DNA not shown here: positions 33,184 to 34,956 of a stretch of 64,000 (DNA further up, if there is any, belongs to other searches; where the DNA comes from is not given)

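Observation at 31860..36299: Tandem triplication of TAT-exported, GH42-like Cys4 TIM-barrel proteins of unknown function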

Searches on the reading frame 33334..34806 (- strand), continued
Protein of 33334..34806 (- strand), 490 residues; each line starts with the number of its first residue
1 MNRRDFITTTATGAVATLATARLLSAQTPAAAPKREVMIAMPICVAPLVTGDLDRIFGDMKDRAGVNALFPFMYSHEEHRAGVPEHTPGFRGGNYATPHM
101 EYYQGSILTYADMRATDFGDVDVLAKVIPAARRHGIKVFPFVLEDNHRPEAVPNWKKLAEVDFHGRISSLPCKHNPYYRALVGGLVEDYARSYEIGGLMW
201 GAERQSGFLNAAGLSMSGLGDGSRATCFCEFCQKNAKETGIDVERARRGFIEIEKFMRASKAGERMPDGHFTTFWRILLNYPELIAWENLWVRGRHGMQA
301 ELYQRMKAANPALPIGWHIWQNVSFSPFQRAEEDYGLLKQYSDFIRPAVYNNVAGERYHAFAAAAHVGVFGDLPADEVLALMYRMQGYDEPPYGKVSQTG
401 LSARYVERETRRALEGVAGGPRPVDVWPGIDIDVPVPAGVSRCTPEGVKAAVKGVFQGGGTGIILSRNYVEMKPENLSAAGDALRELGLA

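Call 23: search_solved_structures(query=A2, max_evalue=10, show_alignments=5)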
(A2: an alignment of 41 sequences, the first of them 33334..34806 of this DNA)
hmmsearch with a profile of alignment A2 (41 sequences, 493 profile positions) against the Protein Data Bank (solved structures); distinct sequences matched with E-value up to 10: 3.
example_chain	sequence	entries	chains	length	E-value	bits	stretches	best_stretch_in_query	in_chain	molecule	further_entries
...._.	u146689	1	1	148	0.018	17.2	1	49-140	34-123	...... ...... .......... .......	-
6tvk_AAA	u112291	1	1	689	0.57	12.2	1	121-226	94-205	Alpha-L-fucosidase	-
6nmg_A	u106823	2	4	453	2.3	10.2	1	323-388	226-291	Resistance to inhibitors of cholinesterase 8 homolog A (C. elegans)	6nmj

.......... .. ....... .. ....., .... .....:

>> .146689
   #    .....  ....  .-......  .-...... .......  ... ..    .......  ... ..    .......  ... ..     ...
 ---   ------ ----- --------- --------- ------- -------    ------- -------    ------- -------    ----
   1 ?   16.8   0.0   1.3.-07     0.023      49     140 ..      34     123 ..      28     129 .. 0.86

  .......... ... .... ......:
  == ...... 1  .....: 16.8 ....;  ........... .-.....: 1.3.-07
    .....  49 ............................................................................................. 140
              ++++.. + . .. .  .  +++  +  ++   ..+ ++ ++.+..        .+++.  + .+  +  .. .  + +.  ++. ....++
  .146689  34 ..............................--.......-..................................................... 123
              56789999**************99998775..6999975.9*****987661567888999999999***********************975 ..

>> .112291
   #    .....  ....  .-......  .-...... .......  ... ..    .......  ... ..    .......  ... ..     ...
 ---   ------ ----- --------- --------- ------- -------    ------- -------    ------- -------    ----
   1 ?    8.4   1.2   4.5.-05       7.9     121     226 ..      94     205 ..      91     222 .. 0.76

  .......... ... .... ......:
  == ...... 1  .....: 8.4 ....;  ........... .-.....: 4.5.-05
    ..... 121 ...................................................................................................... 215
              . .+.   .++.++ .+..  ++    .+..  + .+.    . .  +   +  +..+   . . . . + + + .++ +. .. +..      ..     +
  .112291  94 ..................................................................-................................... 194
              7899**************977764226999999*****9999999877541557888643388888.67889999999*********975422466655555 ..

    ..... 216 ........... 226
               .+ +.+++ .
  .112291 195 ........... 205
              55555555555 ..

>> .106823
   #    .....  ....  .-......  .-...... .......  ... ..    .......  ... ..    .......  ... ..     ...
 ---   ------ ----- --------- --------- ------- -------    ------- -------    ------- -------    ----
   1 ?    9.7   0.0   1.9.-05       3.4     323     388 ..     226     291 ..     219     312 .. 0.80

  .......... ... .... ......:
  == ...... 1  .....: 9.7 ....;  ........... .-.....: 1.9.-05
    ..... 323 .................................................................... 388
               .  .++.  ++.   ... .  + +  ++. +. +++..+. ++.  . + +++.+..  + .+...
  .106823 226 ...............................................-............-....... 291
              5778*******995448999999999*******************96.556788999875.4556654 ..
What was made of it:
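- On GH151 / GHL6 (PF14871): In the HMMER alignment to 6tvk, the Asp of FLD-IVGER falls on Gly201 of MWG-AER (call 23).
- Closest known: GH151 alpha-L-fucosidases / Pfam GHL6. Same: It aligns G-E-R followed by CxCxxC (call 23).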

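Call 24: search_protein_representatives(alignment_id=A2)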
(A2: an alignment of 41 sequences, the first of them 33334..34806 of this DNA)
Query: 41 sequences, 493 profile positions. Proteins with E-value up to 0.001 (for the whole library): 1287; up to 1e-10: 793; up to 1e-30: 316. The best 150 are listed.
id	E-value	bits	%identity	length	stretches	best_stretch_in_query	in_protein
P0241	5.3e-191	652.3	-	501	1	2-492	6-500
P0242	6.0e-147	506.9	-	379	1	114-492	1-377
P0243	1.3e-144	499.3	-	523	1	3-492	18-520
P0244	3.7e-144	497.7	-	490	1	23-490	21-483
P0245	2.0e-140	485.4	-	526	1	2-492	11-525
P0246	3.1e-135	468.3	-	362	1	125-492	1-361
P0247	1.6e-132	459.3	-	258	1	1-257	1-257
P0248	3.6e-130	451.6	-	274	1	223-493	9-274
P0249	4.7e-129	447.9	-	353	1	139-391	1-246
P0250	8.5e-127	440.5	-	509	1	2-492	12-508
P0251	1.8e-119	416.3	-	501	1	2-491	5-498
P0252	2.0e-116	406.3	-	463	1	39-488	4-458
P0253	8.4e-116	404.2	-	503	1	3-487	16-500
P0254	2.0e-115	402.9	-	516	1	2-490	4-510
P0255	5.8e-110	385.0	-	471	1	38-491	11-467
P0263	6.3e-101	355.1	-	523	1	25-488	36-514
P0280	3.0e-84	300.2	-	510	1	9-489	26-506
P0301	1.2e-73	265.1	-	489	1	34-492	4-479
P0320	8.5e-70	252.5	-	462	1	39-488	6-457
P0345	1.7e-64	235.0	-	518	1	3-490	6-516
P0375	1.8e-56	208.5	-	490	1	99-489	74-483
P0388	2.1e-53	198.4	-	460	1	123-489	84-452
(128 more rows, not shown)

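Call 27: find_encoding_contigs(protein=P0008, flank=10000, max_places=1)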
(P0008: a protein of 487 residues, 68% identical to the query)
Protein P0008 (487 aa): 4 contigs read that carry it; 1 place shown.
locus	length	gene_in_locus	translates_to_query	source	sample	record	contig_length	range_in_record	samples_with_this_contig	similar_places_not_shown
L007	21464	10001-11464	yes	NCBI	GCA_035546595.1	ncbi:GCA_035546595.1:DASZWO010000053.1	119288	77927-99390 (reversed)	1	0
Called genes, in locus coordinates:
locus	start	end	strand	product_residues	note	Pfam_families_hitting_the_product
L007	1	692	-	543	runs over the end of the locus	PF01979:Amidohydro_1, PF07969:Amidohydro_3 (faint), PF13382:Adenine_deam_C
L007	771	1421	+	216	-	PF00574:CLP_protease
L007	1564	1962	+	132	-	PF02537:CRCB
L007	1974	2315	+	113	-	PF02641:DUF190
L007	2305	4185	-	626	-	PF07715:Plug, PF00593:TonB_dep_Rec_b-barrel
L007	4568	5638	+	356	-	PF02574:S-methyl_trans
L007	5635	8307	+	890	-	PF00809:Pterin_bind, PF02607:B12-binding_2, PF02310:B12-binding, PF02965:Met_synt_B12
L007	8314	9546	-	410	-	PF10518:TAT_signal (weak)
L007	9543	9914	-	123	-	-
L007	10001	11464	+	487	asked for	-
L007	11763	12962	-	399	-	PF01261:AP_endonuc_2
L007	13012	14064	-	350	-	PF02615:Ldh_2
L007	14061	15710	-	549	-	PF20154:LNT_N, PF00795:CN_hydrolase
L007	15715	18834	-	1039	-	PF07517:SecA_DEAD, PF01043:SecA_PP_bind, PF21090:P-loop_SecA, PF07516:SecA_SW, PF02810:SEC-C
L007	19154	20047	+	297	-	-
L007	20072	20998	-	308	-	PF01073:3Beta_HSD (weak), PF01370:Epimerase, PF02719:Polysacc_synt_2 (faint), PF04321:RmlD_sub_bind (faint), PF07993:NAD_binding_4 (faint), PF16363:GDP_Man_Dehyd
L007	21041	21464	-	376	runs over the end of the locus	PF01702:TGT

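Call 28: find_encoding_contigs(protein=P0006, flank=10000, max_places=1)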
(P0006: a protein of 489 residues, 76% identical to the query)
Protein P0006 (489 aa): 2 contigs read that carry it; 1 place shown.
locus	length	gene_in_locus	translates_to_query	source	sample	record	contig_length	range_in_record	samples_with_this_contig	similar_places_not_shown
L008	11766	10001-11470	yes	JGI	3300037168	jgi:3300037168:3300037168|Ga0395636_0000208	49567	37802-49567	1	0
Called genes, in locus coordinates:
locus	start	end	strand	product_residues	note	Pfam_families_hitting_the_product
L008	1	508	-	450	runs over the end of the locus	-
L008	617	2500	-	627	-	PF07715:Plug, PF00593:TonB_dep_Rec_b-barrel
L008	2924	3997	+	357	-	PF02574:S-methyl_trans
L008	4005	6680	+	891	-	PF00809:Pterin_bind, PF02607:B12-binding_2, PF02310:B12-binding, PF02965:Met_synt_B12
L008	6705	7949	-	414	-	PF02638:GHL10 (faint)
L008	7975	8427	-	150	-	-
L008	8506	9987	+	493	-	-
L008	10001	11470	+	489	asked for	-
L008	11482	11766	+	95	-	?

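Call 29: find_encoding_contigs(protein=P0021, flank=10000, max_places=1)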
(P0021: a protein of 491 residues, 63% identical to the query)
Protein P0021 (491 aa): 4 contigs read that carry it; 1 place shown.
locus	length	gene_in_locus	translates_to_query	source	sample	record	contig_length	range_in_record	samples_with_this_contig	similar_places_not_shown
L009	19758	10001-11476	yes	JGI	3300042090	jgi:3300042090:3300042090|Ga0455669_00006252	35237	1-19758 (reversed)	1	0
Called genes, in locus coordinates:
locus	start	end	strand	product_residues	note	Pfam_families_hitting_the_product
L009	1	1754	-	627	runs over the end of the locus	PF07715:Plug, PF00593:TonB_dep_Rec_b-barrel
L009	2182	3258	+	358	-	PF02574:S-methyl_trans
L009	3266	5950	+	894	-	PF00809:Pterin_bind, PF02607:B12-binding_2, PF02310:B12-binding, PF02965:Met_synt_B12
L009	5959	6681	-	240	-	PF03544:TonB_C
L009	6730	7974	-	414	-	PF10518:TAT_signal (weak)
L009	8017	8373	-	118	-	-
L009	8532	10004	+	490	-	-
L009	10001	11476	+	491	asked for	-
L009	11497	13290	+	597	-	-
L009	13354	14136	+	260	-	PF00106:adh_short, PF08659:KR (weak), PF13561:adh_short_C2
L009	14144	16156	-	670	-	PF00512:HisKA, PF02518:HATPase_c, PF00072:Response_reg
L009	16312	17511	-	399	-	PF01261:AP_endonuc_2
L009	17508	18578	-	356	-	PF02615:Ldh_2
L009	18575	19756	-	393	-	?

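Call 35: search_protein_families(library=pfam, alignment_id=A3, max_evalue=0.01)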
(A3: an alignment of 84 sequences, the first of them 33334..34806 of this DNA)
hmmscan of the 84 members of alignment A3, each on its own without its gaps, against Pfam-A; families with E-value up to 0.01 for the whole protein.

A. member 1, window:33334-34806:- (490 aa): 0 families

B. families by the number of members that match (of 84 scanned): 4 families
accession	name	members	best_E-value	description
PF14871.12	GHL6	22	1.6e-06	Hypothetical glycosyl hydrolase 6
PF02638.21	GHL10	16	1.3e-06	Glycosyl hydrolase-like 10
PF10518.14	TAT_signal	4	1.7e-05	TAT (twin-arginine translocation) pathway signal sequence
PF18256.6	HscB_4_cys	1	0.0067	Co-chaperone HscB tetracysteine metal binding motif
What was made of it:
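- On GH151 / GHL6 (PF14871): The best E among 84 relatives is 1.6e-6 (call 35).
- On GHL10 (PF02638): 16 of 84 relatives hit at E <= 0.01 (call 35).
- Closest known: GH151 alpha-L-fucosidases / Pfam GHL6. Same: GHL6 is the most frequent sub-threshold Pfam hit in the family (22 of 84, call 35).
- GHL6 matches 22 of 84 and GHL10 matches 16 of 84 diverged members, with best E about 1e-6 (call 35).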

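Call 36: list_cluster_members(proteins=[P0243, P0252, P0255, P0263, P0280, P0301, P0320, P0345, P0375, P0388])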
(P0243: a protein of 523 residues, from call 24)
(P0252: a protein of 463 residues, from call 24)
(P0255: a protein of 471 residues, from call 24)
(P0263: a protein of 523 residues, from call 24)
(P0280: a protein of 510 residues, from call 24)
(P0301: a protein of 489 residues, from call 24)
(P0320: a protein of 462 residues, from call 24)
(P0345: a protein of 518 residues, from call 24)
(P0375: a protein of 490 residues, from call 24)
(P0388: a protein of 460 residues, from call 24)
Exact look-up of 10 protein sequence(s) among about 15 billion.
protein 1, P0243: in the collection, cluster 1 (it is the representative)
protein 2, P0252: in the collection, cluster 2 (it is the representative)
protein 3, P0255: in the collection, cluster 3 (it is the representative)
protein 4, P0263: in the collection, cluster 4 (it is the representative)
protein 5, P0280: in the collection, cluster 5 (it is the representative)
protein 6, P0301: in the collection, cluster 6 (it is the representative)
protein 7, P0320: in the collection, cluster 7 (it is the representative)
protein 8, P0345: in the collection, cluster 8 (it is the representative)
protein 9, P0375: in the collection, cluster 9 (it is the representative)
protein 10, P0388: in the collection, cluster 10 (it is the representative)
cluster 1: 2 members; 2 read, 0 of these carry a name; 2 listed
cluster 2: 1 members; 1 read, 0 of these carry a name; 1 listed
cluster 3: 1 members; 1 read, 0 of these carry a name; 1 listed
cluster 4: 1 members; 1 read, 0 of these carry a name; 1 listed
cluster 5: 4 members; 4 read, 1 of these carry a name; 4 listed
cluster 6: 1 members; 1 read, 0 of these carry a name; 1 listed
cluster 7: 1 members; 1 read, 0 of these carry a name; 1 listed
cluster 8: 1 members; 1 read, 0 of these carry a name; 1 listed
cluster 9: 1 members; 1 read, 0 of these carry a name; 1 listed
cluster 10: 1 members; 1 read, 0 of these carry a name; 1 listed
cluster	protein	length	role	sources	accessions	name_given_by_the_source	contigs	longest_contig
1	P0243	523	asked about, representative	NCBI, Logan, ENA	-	-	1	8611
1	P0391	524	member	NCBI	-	-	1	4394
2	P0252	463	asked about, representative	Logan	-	-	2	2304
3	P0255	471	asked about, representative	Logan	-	-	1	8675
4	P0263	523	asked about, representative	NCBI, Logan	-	-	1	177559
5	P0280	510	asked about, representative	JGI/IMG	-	hypothetical protein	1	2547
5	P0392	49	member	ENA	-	-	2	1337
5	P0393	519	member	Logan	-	-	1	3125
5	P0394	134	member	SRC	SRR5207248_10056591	-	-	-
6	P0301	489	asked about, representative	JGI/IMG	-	-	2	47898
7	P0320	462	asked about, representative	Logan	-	-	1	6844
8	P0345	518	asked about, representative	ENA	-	-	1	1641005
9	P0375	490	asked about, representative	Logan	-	-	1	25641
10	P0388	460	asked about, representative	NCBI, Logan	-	-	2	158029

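Call 38: find_related_loci(query=A2, collection=genome_contigs, flank=8000)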
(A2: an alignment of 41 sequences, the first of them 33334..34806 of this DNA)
Query A2 (490 aa) in genome_contigs; peptide patterns used: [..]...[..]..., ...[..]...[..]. (x = any residue, [..] = any of these).
516 stretches matched a pattern; 474 encode a relative of the query (tblastn E <= 1e-3); the best 80 are kept; 79 distinct loci.
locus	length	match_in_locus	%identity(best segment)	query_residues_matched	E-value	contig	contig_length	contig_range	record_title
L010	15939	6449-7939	67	1-490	0e+0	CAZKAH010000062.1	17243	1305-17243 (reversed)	MAG TPA_asm: uncultured Opitutaceae bacterium isolate binchicken_co54_392 genome assembly, contig: NODE_5830_length_1724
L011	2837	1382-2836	66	1-488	0e+0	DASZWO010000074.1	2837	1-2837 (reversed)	MAG TPA_asm: Opitutaceae bacterium isolate SMAG_U6159 k141_1136047, whole genome shotgun sequence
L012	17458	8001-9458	68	1-489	0e+0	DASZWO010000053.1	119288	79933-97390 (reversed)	MAG TPA_asm: Opitutaceae bacterium isolate SMAG_U6159 k141_599965, whole genome shotgun sequence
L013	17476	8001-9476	60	1-489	0e+0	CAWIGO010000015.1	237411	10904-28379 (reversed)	MAG: uncultured Verrucomicrobiae bacterium isolate MFD03726.bin.1.231 genome assembly, contig: contig_43211, whole genom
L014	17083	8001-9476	60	1-489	0e+0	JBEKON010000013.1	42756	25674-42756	MAG: Verrucomicrobiota bacterium isolate SPRUCE 441 SPRUCE_441_13, whole genome shotgun sequence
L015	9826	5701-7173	60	1-489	0e+0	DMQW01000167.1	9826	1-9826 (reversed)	MAG TPA_asm: Limisphaerales bacterium isolate UBA11358 contig_19960, whole genome shotgun sequence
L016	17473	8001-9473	60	1-489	0e+0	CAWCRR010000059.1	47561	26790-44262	MAG: uncultured Verrucomicrobiae bacterium isolate MFD09286.bin.2.134 genome assembly, contig: contig_98301, whole genom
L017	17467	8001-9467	60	1-489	0e+0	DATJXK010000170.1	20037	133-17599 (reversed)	MAG TPA_asm: Pseudomonadales bacterium isolate SMAG_U15124 k141_3631178, whole genome shotgun sequence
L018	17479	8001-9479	60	1-489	0e+0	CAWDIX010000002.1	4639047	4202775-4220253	MAG: uncultured Verrucomicrobiae bacterium isolate MFD06435.bin.2.9 genome assembly, contig: contig_20627, whole genome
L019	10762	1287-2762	59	1-489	0e+0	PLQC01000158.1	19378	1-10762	MAG: Limisphaerales bacterium isolate bog_1460 73.20120700_S2X.40_contig_5224, whole genome shotgun sequence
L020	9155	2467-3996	58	1-489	0e+0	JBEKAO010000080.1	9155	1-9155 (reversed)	MAG: Opitutaceae bacterium isolate SPRUCE 114 SPRUCE_114_80, whole genome shotgun sequence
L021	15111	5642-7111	59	1-489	0e+0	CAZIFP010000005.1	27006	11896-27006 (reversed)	MAG TPA_asm: uncultured Bifidobacteriaceae bacterium isolate binchicken_co162_622 genome assembly, contig: NODE_3703_len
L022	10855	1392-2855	62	1-488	0e+0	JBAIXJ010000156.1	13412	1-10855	MAG: Opitutales bacterium isolate bin_2 c_000002666383, whole genome shotgun sequence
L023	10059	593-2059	59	1-489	0e+0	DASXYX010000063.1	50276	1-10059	MAG TPA_asm: Verrucomicrobiia bacterium isolate SMAG_U4836 k141_1143166, whole genome shotgun sequence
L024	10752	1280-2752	62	1-489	0e+0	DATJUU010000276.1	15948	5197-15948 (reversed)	MAG TPA_asm: Opitutaceae bacterium isolate SMAG_U15054 k141_1643754, whole genome shotgun sequence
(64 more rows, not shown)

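Call 64: find_encoding_contigs(protein=P0388, flank=8000, max_places=1)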
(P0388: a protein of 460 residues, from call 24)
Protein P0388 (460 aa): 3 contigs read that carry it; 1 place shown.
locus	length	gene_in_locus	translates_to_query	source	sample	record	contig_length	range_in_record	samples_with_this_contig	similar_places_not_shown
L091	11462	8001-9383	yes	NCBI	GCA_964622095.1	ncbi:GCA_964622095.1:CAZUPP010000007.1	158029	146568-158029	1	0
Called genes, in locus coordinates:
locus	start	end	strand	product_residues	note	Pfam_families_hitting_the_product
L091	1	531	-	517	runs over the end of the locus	PF01039:Carboxyl_trans, PF03255:ACCA, PF06833:MdcE (weak)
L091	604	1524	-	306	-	PF00149:Metallophos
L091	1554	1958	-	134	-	PF00903:Glyoxalase, PF13468:Glyoxalase_3, PF13669:Glyoxalase_4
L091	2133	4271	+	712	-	PF01642:MM_CoA_mutase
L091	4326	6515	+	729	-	PF01642:MM_CoA_mutase, PF02310:B12-binding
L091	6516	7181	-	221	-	PF00970:FAD_binding_6 (weak), PF08022:FAD_binding_8 (weak), PF08030:NAD_binding_6 (faint), PF00175:NAD_binding_1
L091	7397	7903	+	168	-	-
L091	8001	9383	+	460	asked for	-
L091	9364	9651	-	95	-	-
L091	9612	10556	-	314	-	PF01261:AP_endonuc_2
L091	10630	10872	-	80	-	-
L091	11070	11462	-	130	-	?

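Call 65: find_encoding_contigs(protein=P0301, flank=8000, max_places=1)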
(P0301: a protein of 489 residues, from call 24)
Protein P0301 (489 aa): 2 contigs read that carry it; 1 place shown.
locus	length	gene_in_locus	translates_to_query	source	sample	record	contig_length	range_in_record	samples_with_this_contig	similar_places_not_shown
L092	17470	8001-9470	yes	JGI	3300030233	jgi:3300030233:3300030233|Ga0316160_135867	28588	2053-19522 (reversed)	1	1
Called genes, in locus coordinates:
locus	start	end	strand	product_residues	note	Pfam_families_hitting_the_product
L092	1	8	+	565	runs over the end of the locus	PF02838:Glyco_hydro_20b, PF00728:Glyco_hydro_20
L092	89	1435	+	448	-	PF07719:TPR_2 (faint), PF13428:TPR_14 (faint), PF14561:TPR_20 (faint), PF13414:TPR_11 (weak), PF13432:TPR_16 (weak), PF14559:TPR_19, PF00004:AAA, PF17862:AAA_lid_3, +1 more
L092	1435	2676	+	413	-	PF00515:TPR_1 (faint), PF07719:TPR_2 (faint), PF12895:ANAPC3 (faint), PF13181:TPR_8 (faint), PF13424:TPR_12 (faint), PF13432:TPR_16 (weak), PF23914:TPR_CcmH_CycH (weak), PF14559:TPR_19 (weak), +3 more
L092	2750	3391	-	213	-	-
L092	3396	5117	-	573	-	PF02463:SMC_N, PF13476:AAA_23 (faint), PF13304:AAA_21 (faint)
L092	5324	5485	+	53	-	PF00468:Ribosomal_L34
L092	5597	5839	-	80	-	-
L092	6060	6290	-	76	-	-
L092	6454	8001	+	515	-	PF07690:MFS_1, PF13347:MFS_2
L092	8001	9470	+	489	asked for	-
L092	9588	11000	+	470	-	-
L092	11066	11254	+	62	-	-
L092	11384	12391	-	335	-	PF01545:Cation_efflux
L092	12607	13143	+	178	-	PF05685:Uma2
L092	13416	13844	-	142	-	PF01850:PIN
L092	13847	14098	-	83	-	-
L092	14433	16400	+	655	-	PF02065:Melibiase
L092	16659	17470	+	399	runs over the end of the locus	PF08450:SGL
